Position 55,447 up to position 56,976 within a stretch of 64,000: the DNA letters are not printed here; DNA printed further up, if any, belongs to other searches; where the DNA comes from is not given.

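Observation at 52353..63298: Compact tetracenomycin-like type II polyketide synthase cluster in a low-GC, non-actinomycete-looking genome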

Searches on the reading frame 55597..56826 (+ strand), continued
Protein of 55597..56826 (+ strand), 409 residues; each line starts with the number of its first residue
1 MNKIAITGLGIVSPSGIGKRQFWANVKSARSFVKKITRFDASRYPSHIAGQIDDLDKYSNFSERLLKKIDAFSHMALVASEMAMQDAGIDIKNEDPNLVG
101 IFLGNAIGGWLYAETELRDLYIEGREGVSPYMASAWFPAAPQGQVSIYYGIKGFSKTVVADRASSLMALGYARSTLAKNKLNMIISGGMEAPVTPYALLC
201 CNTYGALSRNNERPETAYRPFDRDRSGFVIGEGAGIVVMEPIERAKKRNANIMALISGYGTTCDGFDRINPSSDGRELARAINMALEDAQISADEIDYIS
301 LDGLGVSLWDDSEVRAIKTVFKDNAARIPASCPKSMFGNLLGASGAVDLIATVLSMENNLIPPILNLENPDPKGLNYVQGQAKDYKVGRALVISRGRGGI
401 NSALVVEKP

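Call 69: find_related_loci(query=P0121, collection=metagenome_contigs, flank=10000)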
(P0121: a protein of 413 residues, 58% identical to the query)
Query P0121 (413 aa) in metagenome_contigs; peptide patterns used: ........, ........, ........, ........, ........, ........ (x = any residue, [..] = any of these).
221 stretches matched a pattern; 81 encode a relative of the query (tblastn E <= 1e-3); the best 80 are kept; 80 distinct loci.
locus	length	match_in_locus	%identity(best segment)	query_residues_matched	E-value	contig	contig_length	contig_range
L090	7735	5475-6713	93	1-413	0e+0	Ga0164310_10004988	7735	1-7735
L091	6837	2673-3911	94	1-413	0e+0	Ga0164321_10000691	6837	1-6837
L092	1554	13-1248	94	1-412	0e+0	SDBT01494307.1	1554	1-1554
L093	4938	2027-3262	85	1-412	0e+0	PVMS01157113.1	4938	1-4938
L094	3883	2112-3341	86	1-410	0e+0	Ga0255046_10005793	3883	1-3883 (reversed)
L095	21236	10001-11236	82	1-412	0e+0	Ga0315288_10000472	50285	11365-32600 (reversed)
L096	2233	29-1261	86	1-411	0e+0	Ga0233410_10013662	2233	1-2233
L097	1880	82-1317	84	1-412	0e+0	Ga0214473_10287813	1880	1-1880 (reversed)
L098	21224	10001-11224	63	3-410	1e-179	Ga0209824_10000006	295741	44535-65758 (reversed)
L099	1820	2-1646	63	3-410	0e+0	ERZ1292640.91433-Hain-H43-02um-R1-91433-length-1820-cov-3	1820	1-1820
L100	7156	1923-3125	62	3-410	2e-170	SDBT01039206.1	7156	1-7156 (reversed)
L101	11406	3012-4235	59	3-410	2e-168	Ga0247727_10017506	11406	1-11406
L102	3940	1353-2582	61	3-411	4e-175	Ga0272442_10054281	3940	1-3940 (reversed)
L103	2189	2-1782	63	4-410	0e+0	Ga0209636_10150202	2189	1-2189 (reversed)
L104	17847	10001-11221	60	4-410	2e-167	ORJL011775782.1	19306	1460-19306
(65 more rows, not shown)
